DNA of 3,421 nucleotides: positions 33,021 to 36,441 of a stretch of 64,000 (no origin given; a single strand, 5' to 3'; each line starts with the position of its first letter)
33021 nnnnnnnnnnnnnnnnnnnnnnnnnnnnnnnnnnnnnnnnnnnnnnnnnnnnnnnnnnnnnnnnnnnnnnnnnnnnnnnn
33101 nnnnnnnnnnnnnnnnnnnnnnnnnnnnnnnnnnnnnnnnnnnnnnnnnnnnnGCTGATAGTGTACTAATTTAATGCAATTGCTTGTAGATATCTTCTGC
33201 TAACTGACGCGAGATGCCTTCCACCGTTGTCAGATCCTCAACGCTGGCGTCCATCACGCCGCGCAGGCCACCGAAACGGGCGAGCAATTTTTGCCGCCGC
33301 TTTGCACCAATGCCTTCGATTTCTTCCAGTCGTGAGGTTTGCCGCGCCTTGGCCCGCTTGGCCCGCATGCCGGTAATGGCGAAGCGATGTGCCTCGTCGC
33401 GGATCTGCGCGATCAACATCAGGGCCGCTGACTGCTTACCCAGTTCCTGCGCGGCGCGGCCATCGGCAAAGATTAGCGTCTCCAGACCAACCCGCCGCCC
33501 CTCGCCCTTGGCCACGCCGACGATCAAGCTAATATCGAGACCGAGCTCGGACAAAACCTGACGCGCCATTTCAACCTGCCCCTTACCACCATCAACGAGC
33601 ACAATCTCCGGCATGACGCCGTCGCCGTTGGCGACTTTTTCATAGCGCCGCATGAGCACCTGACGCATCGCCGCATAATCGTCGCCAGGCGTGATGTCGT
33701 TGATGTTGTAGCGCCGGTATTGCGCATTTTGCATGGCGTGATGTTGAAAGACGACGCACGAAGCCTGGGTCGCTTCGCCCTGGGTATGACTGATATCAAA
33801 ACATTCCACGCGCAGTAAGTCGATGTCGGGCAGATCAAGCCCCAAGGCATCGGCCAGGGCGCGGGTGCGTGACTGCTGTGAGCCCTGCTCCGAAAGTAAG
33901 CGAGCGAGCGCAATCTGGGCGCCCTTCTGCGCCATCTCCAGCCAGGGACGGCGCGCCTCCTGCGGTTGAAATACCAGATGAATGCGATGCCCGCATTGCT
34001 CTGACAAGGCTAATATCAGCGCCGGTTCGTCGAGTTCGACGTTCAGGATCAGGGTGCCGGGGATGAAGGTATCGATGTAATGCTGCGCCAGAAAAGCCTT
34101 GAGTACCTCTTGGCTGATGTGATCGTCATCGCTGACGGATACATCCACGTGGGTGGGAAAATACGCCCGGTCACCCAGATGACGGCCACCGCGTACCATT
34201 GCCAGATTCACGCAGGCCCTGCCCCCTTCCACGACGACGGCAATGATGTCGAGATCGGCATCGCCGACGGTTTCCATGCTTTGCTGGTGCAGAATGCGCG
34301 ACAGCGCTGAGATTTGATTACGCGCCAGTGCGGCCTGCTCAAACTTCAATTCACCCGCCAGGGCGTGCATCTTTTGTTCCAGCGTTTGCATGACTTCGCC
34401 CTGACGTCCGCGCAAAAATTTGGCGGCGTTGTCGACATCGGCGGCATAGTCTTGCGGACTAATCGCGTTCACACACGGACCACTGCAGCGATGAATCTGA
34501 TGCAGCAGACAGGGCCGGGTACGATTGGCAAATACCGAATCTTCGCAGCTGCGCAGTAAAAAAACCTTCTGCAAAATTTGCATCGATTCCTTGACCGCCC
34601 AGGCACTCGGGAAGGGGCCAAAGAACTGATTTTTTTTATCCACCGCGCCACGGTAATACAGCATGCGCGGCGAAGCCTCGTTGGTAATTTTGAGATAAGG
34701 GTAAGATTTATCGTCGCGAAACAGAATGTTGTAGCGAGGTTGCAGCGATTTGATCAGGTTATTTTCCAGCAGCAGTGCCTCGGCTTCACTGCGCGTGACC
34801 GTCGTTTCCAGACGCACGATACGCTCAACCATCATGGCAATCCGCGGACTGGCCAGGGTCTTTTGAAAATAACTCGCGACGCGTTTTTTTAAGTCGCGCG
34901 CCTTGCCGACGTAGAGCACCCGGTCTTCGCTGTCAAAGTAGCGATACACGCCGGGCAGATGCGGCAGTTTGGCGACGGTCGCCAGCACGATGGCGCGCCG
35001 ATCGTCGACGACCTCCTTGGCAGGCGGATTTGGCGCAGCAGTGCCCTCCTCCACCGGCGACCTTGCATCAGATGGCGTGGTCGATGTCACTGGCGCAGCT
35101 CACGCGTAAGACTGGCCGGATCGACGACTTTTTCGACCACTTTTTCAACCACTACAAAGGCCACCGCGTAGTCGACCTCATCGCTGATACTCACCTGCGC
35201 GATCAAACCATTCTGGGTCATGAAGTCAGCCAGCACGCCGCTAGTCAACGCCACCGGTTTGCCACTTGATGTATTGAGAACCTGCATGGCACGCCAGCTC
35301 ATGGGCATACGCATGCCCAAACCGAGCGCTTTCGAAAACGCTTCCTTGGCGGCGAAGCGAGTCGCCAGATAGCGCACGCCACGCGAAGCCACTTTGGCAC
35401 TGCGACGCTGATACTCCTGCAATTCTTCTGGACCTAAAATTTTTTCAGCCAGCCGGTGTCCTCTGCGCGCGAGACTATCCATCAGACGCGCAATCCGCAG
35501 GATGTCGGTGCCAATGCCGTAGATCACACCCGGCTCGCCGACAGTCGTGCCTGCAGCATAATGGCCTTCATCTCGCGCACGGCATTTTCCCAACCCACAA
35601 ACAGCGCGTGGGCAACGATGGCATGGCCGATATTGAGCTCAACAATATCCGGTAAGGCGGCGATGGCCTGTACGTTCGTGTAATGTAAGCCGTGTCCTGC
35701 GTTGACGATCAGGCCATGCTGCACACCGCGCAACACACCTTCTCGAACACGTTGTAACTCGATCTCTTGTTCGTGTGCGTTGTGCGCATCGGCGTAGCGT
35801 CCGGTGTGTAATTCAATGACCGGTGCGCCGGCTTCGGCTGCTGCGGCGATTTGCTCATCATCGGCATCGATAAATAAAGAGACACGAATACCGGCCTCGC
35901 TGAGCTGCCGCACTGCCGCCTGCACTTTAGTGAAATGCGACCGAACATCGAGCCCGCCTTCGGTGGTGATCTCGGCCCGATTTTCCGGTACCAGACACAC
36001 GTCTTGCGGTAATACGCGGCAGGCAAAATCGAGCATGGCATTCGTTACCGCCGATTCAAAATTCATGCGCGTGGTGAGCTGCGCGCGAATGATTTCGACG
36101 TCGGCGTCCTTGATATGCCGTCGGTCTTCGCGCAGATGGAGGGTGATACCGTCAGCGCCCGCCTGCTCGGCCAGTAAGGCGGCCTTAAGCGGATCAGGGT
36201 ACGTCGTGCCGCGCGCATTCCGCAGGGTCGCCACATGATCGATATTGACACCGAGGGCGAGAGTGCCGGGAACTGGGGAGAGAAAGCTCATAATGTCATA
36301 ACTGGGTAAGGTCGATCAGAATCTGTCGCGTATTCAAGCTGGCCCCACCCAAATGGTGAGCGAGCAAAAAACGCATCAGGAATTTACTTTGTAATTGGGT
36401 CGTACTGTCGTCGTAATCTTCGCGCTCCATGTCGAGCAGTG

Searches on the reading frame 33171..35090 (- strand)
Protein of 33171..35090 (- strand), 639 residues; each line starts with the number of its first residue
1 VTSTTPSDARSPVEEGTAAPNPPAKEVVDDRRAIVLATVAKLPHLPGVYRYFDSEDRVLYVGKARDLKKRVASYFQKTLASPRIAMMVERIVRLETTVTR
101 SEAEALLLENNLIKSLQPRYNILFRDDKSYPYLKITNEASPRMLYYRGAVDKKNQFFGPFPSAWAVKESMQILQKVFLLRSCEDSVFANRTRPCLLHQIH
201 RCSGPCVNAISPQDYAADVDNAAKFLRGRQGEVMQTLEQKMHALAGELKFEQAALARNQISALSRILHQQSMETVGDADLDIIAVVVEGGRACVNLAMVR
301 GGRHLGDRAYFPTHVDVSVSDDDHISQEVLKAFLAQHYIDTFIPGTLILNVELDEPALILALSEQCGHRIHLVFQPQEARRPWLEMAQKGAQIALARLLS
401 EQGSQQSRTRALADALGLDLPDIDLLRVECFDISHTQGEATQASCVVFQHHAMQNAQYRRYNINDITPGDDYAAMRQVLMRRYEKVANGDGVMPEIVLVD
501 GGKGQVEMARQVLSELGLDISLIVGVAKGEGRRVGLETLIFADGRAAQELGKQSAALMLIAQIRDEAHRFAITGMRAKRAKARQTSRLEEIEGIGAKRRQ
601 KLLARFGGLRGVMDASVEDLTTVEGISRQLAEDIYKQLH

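Call 20: search_protein_families(library=pfam, proteins=[window:33171-35090:-], max_evalue=0.00001)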
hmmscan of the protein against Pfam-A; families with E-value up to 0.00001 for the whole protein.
window:33171-35090:- (639 aa): 5 families
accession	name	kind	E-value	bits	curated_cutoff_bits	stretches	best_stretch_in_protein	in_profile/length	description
PF08459.17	UvrC_RNaseH_dom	-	2e-48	164.7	22.3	1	425-572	10-159/159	UvrC RNAse H endonuclease domain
PF22920.2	UvrC_RNaseH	-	7.3e-31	106.9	24.3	1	279-397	1-115/116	UvrC Ribonuclease H-like domain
PF01541.30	GIY-YIG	-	3e-09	37.5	22.6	1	47-121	3-78/78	GIY-YIG catalytic domain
PF14520.12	HHH_5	-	3.5e-09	37.4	27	1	587-638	3-55/57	Helix-hairpin-helix domain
PF00633.29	HHH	-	4e-07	30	24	0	609-635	2-28/30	Helix-hairpin-helix motif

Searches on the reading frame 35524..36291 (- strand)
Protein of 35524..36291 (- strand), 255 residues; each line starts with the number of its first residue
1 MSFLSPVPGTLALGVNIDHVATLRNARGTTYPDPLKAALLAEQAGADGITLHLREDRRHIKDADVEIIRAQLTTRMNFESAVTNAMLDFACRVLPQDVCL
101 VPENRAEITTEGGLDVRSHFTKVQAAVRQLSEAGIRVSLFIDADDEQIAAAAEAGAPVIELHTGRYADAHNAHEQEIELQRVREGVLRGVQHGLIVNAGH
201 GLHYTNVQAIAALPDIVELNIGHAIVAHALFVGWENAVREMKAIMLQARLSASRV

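Call 20: search_protein_families(library=pfam, proteins=[window:35524-36291:-], max_evalue=0.00001)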
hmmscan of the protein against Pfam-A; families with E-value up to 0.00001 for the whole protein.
window:35524-36291:- (255 aa): 1 family
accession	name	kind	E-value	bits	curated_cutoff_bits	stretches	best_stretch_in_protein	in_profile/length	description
PF03740.19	PdxJ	-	1.1e-100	336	24.5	1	13-245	2-234/234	Pyridoxal phosphate biosynthesis protein PdxJ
